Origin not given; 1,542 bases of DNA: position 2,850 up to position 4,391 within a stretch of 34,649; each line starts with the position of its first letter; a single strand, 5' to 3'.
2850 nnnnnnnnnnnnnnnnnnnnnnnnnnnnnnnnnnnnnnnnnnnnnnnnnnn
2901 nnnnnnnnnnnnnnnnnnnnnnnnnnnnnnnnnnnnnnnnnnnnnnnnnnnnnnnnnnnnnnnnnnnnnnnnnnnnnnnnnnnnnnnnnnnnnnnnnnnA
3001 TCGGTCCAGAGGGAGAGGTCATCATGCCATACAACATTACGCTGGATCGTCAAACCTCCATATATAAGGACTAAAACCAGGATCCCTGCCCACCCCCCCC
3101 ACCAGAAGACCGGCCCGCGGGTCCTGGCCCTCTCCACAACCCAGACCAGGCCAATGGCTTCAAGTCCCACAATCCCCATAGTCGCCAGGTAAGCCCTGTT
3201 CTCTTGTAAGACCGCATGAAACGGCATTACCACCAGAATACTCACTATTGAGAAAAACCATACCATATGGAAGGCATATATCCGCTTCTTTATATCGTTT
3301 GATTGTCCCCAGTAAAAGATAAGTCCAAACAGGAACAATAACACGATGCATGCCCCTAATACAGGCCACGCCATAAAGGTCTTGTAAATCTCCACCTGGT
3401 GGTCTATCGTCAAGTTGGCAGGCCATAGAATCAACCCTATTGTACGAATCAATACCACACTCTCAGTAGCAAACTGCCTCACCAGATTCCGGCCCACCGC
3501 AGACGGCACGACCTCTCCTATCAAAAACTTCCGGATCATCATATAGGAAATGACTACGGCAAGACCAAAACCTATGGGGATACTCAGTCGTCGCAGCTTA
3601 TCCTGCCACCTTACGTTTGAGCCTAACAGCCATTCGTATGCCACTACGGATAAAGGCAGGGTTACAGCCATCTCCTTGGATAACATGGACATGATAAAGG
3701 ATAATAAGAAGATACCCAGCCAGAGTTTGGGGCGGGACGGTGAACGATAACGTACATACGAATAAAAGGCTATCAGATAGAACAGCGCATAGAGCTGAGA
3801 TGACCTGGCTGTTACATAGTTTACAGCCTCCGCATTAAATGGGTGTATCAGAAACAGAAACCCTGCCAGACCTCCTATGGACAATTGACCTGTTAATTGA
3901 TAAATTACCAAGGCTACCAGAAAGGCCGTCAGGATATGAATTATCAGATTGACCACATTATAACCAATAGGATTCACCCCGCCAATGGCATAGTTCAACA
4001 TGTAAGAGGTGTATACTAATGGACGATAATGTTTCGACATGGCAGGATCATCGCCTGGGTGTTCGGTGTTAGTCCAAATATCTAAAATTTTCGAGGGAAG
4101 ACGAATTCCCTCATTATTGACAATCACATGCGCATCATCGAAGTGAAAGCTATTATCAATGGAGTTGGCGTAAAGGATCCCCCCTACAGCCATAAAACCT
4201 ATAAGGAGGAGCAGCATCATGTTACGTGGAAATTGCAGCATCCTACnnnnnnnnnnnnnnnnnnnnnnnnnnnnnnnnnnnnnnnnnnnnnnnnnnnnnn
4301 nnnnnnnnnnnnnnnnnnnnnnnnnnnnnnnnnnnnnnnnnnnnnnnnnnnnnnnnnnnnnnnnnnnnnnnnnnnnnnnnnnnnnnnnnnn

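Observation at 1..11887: Seven head-to-tail TMTC/DUF1736-like GT-C + TPR genes in one translationally coupled array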

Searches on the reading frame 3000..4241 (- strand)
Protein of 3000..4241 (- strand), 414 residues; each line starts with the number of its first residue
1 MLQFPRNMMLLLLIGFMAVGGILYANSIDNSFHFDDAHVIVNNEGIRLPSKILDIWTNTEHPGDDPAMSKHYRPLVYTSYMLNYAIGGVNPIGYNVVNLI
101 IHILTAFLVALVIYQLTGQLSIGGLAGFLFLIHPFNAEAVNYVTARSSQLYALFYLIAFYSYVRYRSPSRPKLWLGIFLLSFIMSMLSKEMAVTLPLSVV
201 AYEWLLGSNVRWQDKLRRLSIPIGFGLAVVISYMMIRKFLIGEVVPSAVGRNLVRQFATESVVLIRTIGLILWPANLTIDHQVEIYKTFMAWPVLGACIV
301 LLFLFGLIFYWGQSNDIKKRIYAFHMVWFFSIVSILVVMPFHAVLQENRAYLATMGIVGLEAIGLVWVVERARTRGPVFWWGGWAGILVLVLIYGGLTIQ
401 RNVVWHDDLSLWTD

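Call 9: search_protein_families(library=pfam, proteins=[window:3000-4241:-], max_evalue=10)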
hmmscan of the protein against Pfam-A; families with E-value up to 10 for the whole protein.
window:3000-4241:- (414 aa): 2 families
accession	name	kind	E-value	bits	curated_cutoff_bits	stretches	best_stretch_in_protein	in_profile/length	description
PF01595.25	CNNM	-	0.029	14.5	28.4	1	175-280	58-139/181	Cyclin M transmembrane N-terminal domain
PF09834.14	DUF2061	-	0.085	13.7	23.1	1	100-128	9-34/52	Predicted membrane protein (DUF2061)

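Call 10: search_solved_structures(query=window:3000-4241:-, max_evalue=10)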
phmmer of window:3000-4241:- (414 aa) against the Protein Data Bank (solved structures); distinct sequences matched with E-value up to 10: 2.
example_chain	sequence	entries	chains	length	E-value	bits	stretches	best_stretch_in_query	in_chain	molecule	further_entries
3p9n_A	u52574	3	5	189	0.13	14.6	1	335-385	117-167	POSSIBLE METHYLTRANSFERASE (METHYLASE) | Putative methyltransferase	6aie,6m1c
7du7_A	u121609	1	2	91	1.3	11.3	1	200-259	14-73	mkDPBB_sym1 protein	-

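Call 14: find_homologous_proteins(query=window:3000-4241:-, max_evalue=0.001)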
Query window:3000-4241:- (414 aa): 106 proteins with E <= 0.001 among 8000 candidates.
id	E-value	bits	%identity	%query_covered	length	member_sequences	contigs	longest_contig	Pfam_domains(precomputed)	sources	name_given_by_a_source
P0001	5.7e-266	900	100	98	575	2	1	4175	PF13431.13,PF23914.2,PF13414.13,PF13176.13,PF13428.13,PF14559.13,PF24575.2,PF00515.35,PF13424.13,PF13432.13,PF13181.13,PF07719.24,PF13174.13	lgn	-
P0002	6.4e-168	577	64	98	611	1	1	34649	PF14559.13,PF13431.13,PF13414.13,PF13371.13,PF00515.35,PF13424.13,PF13432.13,PF13428.13,PF13181.13,PF07719.24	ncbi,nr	ncbi:MAG: tetratricopeptide repeat protein [Nitrospirae bacterium]|nr:tetratricopeptide repeat prote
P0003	8.8e-136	471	54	99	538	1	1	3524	PF14559.13,PF13431.13,PF13414.13,PF13371.13,PF00515.35,PF13424.13,PF13176.13,PF13432.13,PF13428.13,PF13181.13,PF07719.24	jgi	jgi:hypothetical protein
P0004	1.5e-124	434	52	96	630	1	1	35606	PF13431.13,PF23914.2,PF13414.13,PF13176.13,PF13428.13,PF13374.13,PF07721.21,PF14559.13,PF24575.2,PF13371.13,PF17874.8,PF00515.35,PF12895.14,PF13424.13,PF13432.13,PF13181.13,PF07719.24,PF13174.13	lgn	-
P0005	9.9e-115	402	45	99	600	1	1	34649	PF03704.24,PF13431.13,PF13414.13,PF13176.13,PF13428.13,PF13374.13,PF07721.21,PF14559.13,PF24575.2,PF13371.13,PF00515.35,PF12895.14,PF13424.13,PF13432.13,PF13181.13,PF07719.24,PF13174.13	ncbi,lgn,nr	ncbi:MAG: tetratricopeptide repeat protein [Nitrospirae bacterium]|nr:tetratricopeptide repeat prote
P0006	1.5e-104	369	42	99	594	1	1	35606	PF13431.13,PF13414.13,PF13176.13,PF13428.13,PF13374.13,PF14559.13,PF17874.8,PF00515.35,PF13424.13,PF13432.13,PF13181.13,PF07719.24,PF13174.13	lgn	-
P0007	1.4e-101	359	46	98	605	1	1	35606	PF13431.13,PF13414.13,PF13176.13,PF13428.13,PF13374.13,PF07721.21,PF14559.13,PF24575.2,PF13371.13,PF00515.35,PF13424.13,PF13432.13,PF13181.13,PF07719.24,PF13174.13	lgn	-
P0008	1.6e-74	270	38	98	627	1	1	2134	PF14559.13,PF13431.13,PF13414.13,PF13371.13,PF00515.35,PF13424.13,PF13432.13,PF13428.13,PF13181.13,PF07719.24,PF13374.13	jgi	-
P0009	6.4e-73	264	38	98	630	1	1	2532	PF13431.13,PF13414.13,PF13176.13,PF13428.13,PF13374.13,PF07721.21,PF14559.13,PF00515.35,PF13424.13,PF21033.5,PF13432.13,PF13181.13,PF07719.24,PF13174.13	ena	-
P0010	1.1e-70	257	37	98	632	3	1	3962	PF13431.13,PF13414.13,PF13428.13,PF13374.13,PF07721.21,PF14559.13,PF00515.35,PF13424.13,PF21033.5,PF13432.13,PF13181.13,PF07719.24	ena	-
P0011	9.2e-69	251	37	98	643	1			PF13431.13,PF13414.13,PF13428.13,PF13374.13,PF07721.21,PF14559.13,PF13371.13,PF00515.35,PF13424.13,PF13432.13,PF13181.13,PF07719.24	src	-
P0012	9.5e-66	241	53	54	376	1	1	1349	PF07721.21,PF14559.13,PF24575.2,PF13431.13,PF13414.13,PF00515.35,PF13424.13,PF13432.13,PF13428.13,PF13181.13,PF07719.24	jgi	jgi:hypothetical protein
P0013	1.2e-65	240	34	97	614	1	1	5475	PF13431.13,PF13414.13,PF13176.13,PF13428.13,PF13374.13,PF07721.21,PF14559.13,PF13371.13,PF00515.35,PF13424.13,PF13432.13,PF13181.13,PF07719.24,PF13174.13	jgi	jgi:tetratricopeptide (TPR) repeat protein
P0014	1.9e-65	240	35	99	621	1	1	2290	PF13431.13,PF13414.13,PF13176.13,PF13428.13,PF13374.13,PF14559.13,PF00515.35,PF13424.13,PF21033.5,PF13432.13,PF13181.13,PF07719.24,PF13174.13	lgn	-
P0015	9.3e-64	234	36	98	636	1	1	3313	PF13431.13,PF23914.2,PF13414.13,PF13176.13,PF13428.13,PF13374.13,PF14559.13,PF13371.13,PF00515.35,PF13424.13,PF13432.13,PF13181.13,PF07719.24,PF13174.13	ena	-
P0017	4.4e-60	222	37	98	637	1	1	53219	PF13431.13,PF13414.13,PF13176.13,PF13428.13,PF13374.13,PF14559.13,PF00515.35,PF13424.13,PF13432.13,PF13181.13,PF07719.24,PF13174.13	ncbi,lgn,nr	ncbi:MAG: tetratricopeptide repeat protein [Nitrospirae bacterium]|nr:tetratricopeptide repeat prote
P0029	1.7e-32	131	31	93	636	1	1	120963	PF14559.13,PF13431.13,PF23914.2,PF13414.13,PF00515.35,PF13432.13,PF13428.13,PF13181.13,PF07719.24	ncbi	ncbi:MAG: tetratricopeptide repeat protein [Nitrospirota bacterium]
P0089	1.2e-9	56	24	96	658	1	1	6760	PF13431.13,PF13414.13,PF08409.17,PF13176.13,PF13428.13,PF13374.13,PF07721.21,PF14559.13,PF00515.35,PF12895.14,PF13424.13,PF13432.13,PF13181.13,PF07719.24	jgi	jgi:tetratricopeptide (TPR) repeat protein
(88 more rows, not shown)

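Call 16: find_encoding_contigs(protein=P0004, flank=10000, max_places=3)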
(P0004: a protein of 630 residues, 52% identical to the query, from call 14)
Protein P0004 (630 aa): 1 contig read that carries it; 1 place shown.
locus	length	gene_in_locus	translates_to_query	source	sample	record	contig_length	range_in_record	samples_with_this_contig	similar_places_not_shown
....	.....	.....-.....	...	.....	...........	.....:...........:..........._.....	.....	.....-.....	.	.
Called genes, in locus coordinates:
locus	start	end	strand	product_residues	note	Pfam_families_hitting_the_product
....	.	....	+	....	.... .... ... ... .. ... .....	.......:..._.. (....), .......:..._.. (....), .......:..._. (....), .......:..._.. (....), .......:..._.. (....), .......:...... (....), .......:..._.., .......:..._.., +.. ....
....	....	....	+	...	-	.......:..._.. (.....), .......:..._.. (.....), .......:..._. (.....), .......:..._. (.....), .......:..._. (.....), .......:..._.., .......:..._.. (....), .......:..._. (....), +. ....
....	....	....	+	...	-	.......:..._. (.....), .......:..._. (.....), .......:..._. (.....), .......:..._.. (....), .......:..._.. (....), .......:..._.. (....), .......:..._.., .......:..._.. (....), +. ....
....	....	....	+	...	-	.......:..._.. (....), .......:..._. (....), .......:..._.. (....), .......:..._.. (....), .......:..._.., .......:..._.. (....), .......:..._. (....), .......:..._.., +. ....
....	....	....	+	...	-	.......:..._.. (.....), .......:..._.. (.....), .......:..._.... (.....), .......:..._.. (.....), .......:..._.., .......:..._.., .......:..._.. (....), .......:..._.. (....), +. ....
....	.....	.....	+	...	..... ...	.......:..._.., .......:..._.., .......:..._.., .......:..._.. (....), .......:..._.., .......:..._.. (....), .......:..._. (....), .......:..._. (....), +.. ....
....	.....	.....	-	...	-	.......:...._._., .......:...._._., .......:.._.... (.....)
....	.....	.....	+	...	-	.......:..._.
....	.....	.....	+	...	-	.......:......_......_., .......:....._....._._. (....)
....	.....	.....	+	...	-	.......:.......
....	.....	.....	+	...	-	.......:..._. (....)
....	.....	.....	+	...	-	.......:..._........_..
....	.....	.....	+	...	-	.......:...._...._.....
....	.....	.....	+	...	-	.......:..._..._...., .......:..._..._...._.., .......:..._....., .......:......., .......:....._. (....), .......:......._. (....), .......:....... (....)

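Call 17: find_encoding_contigs(protein=P0017, flank=10000, max_places=2)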
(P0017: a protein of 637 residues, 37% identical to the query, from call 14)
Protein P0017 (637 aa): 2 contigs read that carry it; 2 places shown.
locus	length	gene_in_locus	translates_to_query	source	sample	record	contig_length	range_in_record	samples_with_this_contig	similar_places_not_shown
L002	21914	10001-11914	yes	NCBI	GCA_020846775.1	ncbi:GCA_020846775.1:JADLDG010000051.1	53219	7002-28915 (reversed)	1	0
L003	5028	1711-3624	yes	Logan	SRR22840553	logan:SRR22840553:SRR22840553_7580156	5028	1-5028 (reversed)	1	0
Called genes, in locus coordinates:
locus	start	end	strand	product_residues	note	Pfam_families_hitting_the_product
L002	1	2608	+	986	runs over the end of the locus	PF01564:Spermine_synth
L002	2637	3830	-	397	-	PF13231:PMT_2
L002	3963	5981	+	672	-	PF13429:TPR_15 (weak), PF13432:TPR_16 (faint), PF00515:TPR_1 (faint), PF07721:TPR_4 (faint), PF07719:TPR_2 (weak), PF13424:TPR_12, PF13431:TPR_17 (weak), PF14559:TPR_19 (weak), +8 more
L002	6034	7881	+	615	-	PF13431:TPR_17 (faint), PF21033:RMD1-3 (faint), PF13424:TPR_12, PF13414:TPR_11 (weak), PF13432:TPR_16, PF00515:TPR_1, PF07719:TPR_2, PF13181:TPR_8 (weak), +7 more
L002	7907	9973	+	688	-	PF00515:TPR_1 (weak), PF13424:TPR_12, PF13432:TPR_16 (weak), PF00515:TPR_1, PF07719:TPR_2 (weak), PF13414:TPR_11, PF13431:TPR_17 (weak), PF13414:TPR_11 (weak), +15 more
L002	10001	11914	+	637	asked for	PF13431:TPR_17 (faint), PF13432:TPR_16 (faint), PF14559:TPR_19 (faint), PF13174:TPR_6 (faint), PF13424:TPR_12 (weak), PF00515:TPR_1 (weak), PF07719:TPR_2 (weak), PF00515:TPR_1 (weak), +5 more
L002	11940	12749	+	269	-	-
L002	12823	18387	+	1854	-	PF00041:fn3 (weak)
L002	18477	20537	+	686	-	PF00041:fn3 (faint), PF05345:He_PIG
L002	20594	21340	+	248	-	-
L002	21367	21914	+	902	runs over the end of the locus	PF13442:Cytochrome_CBB3 (faint), PF14522:Cytochrome_C7 (faint), PF09699:Paired_CXXCH_1 (weak)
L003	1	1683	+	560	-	?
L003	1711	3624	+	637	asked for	PF13431:TPR_17 (faint), PF13432:TPR_16 (faint), PF14559:TPR_19 (faint), PF13174:TPR_6 (faint), PF13424:TPR_12 (weak), PF00515:TPR_1 (weak), PF07719:TPR_2 (weak), PF00515:TPR_1 (weak), +5 more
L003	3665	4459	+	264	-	-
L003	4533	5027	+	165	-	?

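Call 18: find_encoding_contigs(protein=P0029, flank=10000, max_places=2)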
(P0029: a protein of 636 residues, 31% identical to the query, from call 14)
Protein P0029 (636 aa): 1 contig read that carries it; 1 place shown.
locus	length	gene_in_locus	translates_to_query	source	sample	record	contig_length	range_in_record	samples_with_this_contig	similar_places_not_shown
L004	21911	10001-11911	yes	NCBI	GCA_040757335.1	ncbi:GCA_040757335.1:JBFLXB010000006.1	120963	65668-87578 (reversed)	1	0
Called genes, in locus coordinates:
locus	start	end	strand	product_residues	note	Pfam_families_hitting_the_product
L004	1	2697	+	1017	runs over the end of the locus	PF12895:ANAPC3 (faint), PF00515:TPR_1 (faint), PF07719:TPR_2 (faint), PF13432:TPR_16, PF14559:TPR_19 (weak), PF23914:TPR_CcmH_CycH (weak), PF14559:TPR_19 (weak), PF13371:TPR_9 (weak), +11 more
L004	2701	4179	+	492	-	PF06980:DUF1302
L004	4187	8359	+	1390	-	PF13517:FG-GAP_3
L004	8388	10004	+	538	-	PF13428:TPR_14 (faint), PF13181:TPR_8 (faint), PF00515:TPR_1 (weak), PF07719:TPR_2 (weak), PF13176:TPR_7 (faint), PF13414:TPR_11, PF13432:TPR_16, PF14559:TPR_19 (weak)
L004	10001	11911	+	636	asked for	PF13432:TPR_16 (faint), PF00515:TPR_1 (faint), PF07719:TPR_2 (faint), PF13181:TPR_8 (faint), PF13414:TPR_11 (faint), PF13428:TPR_14 (faint), PF14559:TPR_19 (weak), PF23914:TPR_CcmH_CycH (weak), +1 more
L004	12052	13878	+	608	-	PF13371:TPR_9 (weak), PF13432:TPR_16, PF14559:TPR_19 (weak), PF00515:TPR_1, PF07719:TPR_2 (weak), PF23914:TPR_CcmH_CycH, PF13432:TPR_16, PF13432:TPR_16, +9 more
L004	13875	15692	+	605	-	PF07719:TPR_2 (faint), PF13424:TPR_12 (faint), PF13428:TPR_14 (faint), PF13414:TPR_11 (faint), PF13432:TPR_16, PF00515:TPR_1 (weak), PF23914:TPR_CcmH_CycH (weak), PF13432:TPR_16, +6 more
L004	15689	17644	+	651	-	PF13432:TPR_16 (weak), PF23914:TPR_CcmH_CycH (weak), PF00515:TPR_1 (weak), PF07719:TPR_2 (weak), PF13432:TPR_16 (weak), PF23914:TPR_CcmH_CycH (weak), PF13432:TPR_16, PF14559:TPR_19, +14 more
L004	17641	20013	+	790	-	PF01564:Spermine_synth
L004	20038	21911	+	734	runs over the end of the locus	PF13414:TPR_11 (weak), PF13424:TPR_12 (weak), PF13432:TPR_16 (weak), PF13414:TPR_11 (weak), PF13432:TPR_16 (weak), PF00515:TPR_1 (weak), PF07719:TPR_2 (weak), PF14559:TPR_19 (weak), +10 more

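Call 23: search_solved_structures(query=A3, max_evalue=10, show_alignments=3)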
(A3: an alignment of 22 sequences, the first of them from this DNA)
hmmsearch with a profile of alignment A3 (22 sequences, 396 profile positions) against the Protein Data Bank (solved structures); distinct sequences matched with E-value up to 10: 1.
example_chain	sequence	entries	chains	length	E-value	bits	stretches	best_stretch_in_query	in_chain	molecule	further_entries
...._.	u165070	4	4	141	0.013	17.8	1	247-318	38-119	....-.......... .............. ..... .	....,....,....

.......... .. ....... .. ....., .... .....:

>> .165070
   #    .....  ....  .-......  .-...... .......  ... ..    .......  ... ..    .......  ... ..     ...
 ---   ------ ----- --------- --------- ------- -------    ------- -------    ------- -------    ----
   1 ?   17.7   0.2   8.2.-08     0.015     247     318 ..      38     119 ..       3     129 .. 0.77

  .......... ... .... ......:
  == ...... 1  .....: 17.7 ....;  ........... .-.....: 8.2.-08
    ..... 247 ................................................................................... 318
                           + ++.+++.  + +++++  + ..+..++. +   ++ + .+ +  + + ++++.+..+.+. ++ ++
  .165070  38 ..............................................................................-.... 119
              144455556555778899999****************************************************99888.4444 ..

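Call 43: predict_structure(alignment_id=A3)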
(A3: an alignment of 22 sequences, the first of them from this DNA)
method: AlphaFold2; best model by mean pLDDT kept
length: 400 residues; sequences in the alignment: 22
mean_pLDDT: 88.9   pTM: 0.90
mean pLDDT of the five models: 88.9, 88.0, 87.9, 87.4, 86.6
residues with pLDDT >= 90: 253; 70-90: 115; 50-70: 29; < 50: 3
segments of 3 or more residues with pLDDT < 50: none
pLDDT, mean of each block of 10 residues (from residue 1): 74 97 92 83 85 80 58 89 93 95 98 96 98 94 93 98 87 92 92 92 89 87 83 78 68 86 93 88 90 96 97 95 97 74 72 97 96 95 95 94
secondary structure, 60 per line:
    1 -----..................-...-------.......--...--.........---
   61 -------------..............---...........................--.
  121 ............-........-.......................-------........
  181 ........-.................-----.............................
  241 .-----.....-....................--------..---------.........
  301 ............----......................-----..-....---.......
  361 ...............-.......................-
elements in order: H6-23 H35-41 H49-57 H74-87 H91-117 H120-132 H134-141 H143-165 H173-188 H190-206 H212-241 H247-251 H253-272 H292-312 H317-338 H347-350 H354-375 H377-399

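Call 46: fold_search(model_id=the predicted structure, library=pdb)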
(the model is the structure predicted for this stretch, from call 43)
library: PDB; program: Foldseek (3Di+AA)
matches with E <= 10: 193; with E <= 0.001: 1
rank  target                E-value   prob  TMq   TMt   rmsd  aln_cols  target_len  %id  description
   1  5gmy_A                7.5e-04  1.00  0.57  0.30  12.3       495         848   12  Crystal structure of the Archaeoglobus fulgidus oligosaccharyltransferase (O29867_ARCFU) tethered with an acceptor pep (released 2017-02-01)
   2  5ezm                  3.4e-03  1.00  0.47  0.37  10.7       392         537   11  Crystal Structure of ArnT from Cupriavidus metallidurans in the apo state (released 2016-02-17)
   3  5f15                  4.1e-03  1.00  0.50  0.39   8.9       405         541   12  Crystal Structure of ArnT from Cupriavidus metallidurans bound to Undecaprenyl phosphate (released 2016-02-17)
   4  3wak                  4.3e-03  1.00  0.56  0.29  13.1       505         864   12  Crystal structure of the Archaeoglobus fulgidus oligosaccharyltransferase (O29867_ARCFU) in the apo form (released 2013-10-30)
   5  7e9s_A                4.4e-03  1.00  0.56  0.29   8.6       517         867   14  Archaeal oligosaccharyltransferase AglB from Archaeoglobus fulgidus in complex with an inhibitory peptide and a dolich (released 2021-09-08)
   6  3waj                  5.0e-03  1.00  0.56  0.31  12.4       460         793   13  Crystal structure of the Archaeoglobus fulgidus oligosaccharyltransferase (O29867_ARCFU) complex with Zn and sulfate (released 2013-10-30)
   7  9i5k_A                5.3e-03  1.00  0.57  0.48  12.2       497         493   12  Structure of the Chaetomium thermophilum Pmt4 homodimer (C2 symmetry) (released 2025-12-24)
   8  6w98_A                1.2e-02  1.00  0.39  0.15  14.6       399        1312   13  Single-Particle Cryo-EM Structure of Arabinofuranosyltransferase AftD from Mycobacteria (released 2020-05-13)
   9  9n9j_I                1.8e-02  1.00  0.55  0.34   9.7       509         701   13  Structure of a GRP94 folding intermediate engaged with a CCDC134- and FKBP11-bound secretory translocon (released 2025-11-19)
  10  7zli_A                2.2e-02  1.00  0.52  0.35   9.1       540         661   11  Cryo-EM structure of C-mannosyltransferase CeDPY19, in complex with Dol25-P-Man and bound to CMT2-Fab and anti-Fab nan (released 2023-01-11)
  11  9e61_B                3.9e-02  1.00  0.38  0.23   6.6       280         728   14  Cryo-EM structure of Saccharomyces cerevisiae Pmt4 apo form (released 2025-10-15)
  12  9e61_A                4.1e-02  1.00  0.38  0.23   6.6       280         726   14  Cryo-EM structure of Saccharomyces cerevisiae Pmt4 apo form (released 2025-10-15)
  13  6p25_B                4.4e-02  1.00  0.38  0.24   5.3       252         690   16  Structure of S. cerevisiae protein O-mannosyltransferase Pmt1-Pmt2 complex bound to the sugar donor and a peptide acce (released 2019-07-10)
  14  6wby                  4.6e-02  1.00  0.46  0.18  11.4       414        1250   10  Single-Particle Cryo-EM Structure of Arabinofuranosyltransferase AftD from Mycobacteria, Mutant R1389S Class 2 (released 2020-05-13)
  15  9e6i_B                4.8e-02  1.00  0.38  0.23   6.6       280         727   14  Cryo-EM structure of Saccharomyces cerevisiae Pmt4-Ccw5 complex (released 2025-10-15)
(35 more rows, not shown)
